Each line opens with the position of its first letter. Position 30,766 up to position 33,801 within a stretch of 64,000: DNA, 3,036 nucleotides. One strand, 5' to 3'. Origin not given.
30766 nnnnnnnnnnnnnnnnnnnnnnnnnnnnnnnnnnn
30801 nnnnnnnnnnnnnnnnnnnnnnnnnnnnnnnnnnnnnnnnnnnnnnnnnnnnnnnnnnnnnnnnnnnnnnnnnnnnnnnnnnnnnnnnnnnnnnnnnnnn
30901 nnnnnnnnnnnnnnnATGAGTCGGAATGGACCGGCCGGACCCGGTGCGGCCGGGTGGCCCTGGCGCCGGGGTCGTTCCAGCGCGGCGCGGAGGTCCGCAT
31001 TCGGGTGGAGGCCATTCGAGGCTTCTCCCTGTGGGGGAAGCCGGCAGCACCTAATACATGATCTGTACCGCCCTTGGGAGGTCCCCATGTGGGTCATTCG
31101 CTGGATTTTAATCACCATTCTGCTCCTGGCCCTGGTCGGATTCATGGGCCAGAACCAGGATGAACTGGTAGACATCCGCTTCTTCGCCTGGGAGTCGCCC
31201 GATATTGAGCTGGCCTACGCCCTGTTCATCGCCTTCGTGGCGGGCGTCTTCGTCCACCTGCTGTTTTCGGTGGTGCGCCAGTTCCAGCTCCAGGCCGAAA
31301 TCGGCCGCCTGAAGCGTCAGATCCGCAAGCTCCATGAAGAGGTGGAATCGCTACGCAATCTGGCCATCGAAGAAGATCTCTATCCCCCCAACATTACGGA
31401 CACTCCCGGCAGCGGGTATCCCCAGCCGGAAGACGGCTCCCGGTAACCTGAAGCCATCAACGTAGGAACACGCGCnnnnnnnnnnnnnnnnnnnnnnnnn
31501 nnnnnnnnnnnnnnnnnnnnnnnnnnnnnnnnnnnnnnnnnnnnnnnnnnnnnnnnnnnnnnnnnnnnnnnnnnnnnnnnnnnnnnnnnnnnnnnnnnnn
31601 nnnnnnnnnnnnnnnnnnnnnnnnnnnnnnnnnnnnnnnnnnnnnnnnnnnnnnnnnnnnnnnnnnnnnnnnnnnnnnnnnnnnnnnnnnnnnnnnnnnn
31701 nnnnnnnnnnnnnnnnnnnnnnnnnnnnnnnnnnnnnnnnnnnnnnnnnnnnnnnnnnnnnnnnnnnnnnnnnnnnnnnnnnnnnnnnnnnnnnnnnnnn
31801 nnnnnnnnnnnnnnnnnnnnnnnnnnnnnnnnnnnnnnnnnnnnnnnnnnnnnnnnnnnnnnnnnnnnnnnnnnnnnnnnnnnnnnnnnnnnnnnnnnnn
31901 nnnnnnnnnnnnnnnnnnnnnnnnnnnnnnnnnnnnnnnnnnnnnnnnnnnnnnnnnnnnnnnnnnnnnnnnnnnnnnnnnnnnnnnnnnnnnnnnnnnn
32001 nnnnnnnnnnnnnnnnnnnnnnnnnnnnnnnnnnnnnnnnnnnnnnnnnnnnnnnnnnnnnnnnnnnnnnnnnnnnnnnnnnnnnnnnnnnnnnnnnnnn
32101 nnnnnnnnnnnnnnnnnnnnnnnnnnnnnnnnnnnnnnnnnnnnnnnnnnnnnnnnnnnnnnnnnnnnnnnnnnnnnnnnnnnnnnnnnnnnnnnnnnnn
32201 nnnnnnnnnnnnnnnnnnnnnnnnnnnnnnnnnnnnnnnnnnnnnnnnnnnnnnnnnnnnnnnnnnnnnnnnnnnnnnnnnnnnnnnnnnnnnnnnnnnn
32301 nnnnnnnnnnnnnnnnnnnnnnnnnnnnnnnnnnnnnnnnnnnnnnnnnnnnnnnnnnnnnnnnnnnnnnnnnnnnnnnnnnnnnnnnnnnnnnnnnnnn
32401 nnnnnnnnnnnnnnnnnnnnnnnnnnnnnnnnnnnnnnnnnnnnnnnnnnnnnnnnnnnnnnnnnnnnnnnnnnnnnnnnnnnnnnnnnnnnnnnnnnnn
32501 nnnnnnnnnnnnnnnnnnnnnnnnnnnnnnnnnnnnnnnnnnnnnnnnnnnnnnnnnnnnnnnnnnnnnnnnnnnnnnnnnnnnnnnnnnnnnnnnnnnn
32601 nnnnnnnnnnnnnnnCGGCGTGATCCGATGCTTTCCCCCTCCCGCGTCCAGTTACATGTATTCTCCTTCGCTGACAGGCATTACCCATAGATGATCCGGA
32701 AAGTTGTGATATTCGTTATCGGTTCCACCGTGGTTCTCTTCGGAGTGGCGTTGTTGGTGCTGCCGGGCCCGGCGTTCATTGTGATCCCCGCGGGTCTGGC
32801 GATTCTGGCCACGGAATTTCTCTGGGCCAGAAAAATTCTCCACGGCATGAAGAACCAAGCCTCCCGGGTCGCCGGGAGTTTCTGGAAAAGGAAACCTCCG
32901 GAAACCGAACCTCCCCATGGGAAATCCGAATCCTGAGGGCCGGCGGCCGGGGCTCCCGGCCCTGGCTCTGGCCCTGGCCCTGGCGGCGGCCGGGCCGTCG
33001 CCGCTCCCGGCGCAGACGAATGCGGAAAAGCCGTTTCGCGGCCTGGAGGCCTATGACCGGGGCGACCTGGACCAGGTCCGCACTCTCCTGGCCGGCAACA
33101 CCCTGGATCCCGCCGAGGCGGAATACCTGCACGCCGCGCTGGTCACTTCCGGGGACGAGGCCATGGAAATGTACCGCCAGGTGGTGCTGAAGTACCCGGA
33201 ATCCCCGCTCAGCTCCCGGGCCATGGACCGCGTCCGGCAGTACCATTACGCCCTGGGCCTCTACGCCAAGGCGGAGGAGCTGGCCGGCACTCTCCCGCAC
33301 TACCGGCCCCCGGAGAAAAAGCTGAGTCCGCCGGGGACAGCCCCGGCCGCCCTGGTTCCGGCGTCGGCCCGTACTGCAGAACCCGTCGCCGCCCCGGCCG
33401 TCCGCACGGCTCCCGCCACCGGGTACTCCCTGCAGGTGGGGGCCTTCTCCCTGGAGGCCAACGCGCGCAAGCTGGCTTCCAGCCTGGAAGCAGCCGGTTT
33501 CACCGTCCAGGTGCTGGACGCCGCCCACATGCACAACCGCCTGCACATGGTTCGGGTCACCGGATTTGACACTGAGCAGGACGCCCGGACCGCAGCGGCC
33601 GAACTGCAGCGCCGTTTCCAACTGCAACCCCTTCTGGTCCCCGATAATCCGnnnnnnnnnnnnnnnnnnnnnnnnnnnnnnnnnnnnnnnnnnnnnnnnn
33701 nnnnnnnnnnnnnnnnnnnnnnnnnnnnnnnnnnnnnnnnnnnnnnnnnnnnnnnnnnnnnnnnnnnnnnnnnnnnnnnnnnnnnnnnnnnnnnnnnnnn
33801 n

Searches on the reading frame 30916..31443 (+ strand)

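Call 75: search_protein_families(library=pfam, proteins=[window:30916-31443:+], max_evalue=0.0001)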
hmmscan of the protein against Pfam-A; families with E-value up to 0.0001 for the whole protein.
window:30916-31443:+ (176 aa): 1 family
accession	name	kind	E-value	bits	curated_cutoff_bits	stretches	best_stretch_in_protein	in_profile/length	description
PF06305.16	LapA_dom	-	5.3e-14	52.3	28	1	82-144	3-64/64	Lipopolysaccharide assembly protein A domain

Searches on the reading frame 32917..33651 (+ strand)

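Call 75: search_protein_families(library=pfam, proteins=[window:32917-33651:+], max_evalue=0.0001)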
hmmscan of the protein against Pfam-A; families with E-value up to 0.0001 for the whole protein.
window:32917-33651:+ (245 aa): 1 family
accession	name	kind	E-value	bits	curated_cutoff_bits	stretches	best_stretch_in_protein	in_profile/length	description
PF05036.18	SPOR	-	6.4e-13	49.3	21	1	167-241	2-75/76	SPOR domain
